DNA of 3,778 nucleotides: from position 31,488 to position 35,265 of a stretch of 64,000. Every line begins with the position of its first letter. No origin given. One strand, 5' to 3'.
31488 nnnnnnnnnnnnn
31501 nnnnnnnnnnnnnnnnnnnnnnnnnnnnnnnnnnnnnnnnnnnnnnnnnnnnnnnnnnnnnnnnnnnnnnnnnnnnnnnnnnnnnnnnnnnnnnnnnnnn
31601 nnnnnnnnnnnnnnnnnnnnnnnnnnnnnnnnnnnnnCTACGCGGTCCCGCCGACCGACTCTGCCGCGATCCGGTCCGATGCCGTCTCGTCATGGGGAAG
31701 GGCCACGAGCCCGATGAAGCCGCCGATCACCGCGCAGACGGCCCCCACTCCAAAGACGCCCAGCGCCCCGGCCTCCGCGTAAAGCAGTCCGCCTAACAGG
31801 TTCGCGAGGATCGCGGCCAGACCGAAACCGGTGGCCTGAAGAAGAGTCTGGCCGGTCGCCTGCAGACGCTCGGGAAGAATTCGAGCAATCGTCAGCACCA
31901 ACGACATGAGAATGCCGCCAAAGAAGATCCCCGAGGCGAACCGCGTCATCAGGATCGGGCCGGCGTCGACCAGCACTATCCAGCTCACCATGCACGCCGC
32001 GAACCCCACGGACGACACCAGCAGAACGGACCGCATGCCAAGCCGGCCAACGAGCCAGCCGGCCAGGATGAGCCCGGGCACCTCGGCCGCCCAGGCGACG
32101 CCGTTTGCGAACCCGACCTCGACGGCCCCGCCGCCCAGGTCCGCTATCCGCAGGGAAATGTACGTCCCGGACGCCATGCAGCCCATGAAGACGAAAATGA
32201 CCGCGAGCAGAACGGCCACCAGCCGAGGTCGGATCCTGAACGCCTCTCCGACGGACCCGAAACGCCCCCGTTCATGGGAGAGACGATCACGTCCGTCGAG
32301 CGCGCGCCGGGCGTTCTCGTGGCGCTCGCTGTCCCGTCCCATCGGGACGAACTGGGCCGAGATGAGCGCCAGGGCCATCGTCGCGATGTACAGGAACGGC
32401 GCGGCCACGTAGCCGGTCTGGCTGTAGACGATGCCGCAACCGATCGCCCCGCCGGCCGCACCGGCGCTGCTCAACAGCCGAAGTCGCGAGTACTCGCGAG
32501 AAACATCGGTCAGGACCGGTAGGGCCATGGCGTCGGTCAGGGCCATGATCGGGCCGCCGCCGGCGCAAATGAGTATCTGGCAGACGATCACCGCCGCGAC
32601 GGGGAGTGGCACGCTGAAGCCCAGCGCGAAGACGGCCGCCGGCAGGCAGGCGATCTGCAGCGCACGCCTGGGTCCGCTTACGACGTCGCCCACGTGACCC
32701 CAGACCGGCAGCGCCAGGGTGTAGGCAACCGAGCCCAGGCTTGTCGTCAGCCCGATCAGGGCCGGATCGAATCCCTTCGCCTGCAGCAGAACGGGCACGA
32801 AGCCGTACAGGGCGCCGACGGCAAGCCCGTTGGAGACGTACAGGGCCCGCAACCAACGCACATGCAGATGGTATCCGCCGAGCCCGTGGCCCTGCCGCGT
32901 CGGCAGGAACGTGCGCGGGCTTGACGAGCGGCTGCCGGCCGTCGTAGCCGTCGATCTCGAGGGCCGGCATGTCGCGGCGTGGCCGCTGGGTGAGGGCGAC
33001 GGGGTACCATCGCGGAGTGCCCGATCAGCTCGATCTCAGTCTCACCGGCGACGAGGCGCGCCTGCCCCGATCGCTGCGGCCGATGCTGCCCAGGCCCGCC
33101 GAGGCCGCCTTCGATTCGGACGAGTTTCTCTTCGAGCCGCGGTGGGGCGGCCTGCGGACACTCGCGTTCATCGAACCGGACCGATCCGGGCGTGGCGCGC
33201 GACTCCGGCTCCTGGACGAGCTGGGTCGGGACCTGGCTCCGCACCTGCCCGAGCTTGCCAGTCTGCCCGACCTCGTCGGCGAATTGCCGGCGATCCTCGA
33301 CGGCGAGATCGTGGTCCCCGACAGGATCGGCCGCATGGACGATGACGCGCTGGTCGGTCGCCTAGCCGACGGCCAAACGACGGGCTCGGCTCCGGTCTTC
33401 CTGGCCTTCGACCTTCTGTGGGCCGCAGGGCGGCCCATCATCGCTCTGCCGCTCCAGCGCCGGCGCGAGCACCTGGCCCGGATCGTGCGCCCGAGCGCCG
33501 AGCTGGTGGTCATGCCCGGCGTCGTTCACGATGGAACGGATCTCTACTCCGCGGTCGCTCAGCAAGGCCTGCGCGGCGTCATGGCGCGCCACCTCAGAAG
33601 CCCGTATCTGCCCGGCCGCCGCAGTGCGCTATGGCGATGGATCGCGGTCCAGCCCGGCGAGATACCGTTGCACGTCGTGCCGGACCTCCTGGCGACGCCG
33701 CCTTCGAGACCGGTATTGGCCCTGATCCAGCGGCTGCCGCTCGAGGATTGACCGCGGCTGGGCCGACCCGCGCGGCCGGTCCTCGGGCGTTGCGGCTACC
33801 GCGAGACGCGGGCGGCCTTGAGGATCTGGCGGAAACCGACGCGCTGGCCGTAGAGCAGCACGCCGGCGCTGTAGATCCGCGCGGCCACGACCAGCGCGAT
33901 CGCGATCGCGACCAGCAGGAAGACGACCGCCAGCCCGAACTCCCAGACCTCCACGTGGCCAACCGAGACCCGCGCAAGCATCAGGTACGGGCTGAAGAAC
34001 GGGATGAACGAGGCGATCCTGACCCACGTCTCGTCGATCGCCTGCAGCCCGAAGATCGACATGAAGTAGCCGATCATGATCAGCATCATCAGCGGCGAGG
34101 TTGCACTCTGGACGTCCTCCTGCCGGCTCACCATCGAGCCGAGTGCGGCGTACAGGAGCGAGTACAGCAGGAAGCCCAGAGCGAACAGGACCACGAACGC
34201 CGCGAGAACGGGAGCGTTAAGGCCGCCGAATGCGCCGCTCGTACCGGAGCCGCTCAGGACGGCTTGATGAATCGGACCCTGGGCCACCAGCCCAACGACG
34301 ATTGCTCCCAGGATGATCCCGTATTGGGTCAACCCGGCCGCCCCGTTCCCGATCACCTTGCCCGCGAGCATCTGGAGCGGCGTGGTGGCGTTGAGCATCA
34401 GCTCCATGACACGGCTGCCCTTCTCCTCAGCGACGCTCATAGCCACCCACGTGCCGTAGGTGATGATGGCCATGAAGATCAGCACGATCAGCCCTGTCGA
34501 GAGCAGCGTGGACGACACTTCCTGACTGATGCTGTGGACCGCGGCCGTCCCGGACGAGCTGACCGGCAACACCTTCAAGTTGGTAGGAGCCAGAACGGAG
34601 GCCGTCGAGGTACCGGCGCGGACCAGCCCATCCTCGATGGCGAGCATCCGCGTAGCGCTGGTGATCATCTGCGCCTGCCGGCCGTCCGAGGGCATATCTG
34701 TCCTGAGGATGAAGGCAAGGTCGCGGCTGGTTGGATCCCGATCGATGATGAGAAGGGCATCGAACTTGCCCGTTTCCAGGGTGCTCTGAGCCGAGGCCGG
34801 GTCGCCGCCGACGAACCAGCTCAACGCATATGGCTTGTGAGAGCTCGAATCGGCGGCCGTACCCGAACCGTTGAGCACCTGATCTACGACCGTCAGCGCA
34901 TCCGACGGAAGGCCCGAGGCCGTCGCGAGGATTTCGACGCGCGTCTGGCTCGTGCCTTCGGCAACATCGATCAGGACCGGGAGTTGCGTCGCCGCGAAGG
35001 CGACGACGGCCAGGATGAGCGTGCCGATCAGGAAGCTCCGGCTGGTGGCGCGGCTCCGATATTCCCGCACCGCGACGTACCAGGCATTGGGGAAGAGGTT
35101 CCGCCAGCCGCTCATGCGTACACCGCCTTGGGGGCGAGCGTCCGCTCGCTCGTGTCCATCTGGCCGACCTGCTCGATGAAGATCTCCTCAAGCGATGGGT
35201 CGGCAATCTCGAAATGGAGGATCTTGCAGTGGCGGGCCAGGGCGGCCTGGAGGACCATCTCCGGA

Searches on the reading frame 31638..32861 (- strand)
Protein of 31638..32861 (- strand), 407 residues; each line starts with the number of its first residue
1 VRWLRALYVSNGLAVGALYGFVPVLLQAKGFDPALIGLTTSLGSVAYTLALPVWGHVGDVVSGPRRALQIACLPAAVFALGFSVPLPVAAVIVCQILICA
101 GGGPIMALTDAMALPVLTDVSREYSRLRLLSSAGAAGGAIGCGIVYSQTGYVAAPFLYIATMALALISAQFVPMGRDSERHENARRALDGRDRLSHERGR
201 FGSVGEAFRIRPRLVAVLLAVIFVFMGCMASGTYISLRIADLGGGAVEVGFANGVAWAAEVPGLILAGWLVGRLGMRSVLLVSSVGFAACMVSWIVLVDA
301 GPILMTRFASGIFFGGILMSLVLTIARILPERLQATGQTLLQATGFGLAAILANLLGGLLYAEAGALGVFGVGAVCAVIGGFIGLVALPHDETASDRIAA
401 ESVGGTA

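Call 82: search_protein_families(library=pfam, proteins=[window:31638-32861:-], max_evalue=0.00001)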
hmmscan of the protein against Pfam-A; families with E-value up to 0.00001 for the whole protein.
window:31638-32861:- (407 aa): 2 families
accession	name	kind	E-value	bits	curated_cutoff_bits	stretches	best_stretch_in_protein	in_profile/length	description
PF07690.21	MFS_1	-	4.7e-31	108.4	33.4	2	8-300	5-291/347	Major Facilitator Superfamily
PF12832.13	MFS_1_like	-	8.4e-29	101.2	25.2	1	14-370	14-371/373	MFS_1 like family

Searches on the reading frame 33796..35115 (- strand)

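Call 82: search_protein_families(library=pfam, proteins=[window:33796-35115:-], max_evalue=0.00001)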
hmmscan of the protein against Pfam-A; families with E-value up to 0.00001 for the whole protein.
window:33796-35115:- (439 aa): 1 family
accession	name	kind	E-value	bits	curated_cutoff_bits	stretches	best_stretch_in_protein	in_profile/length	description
PF12698.13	ABC2_membrane_3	-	1e-38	133.8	31.6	1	26-412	1-346/347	ABC-2 family transporter protein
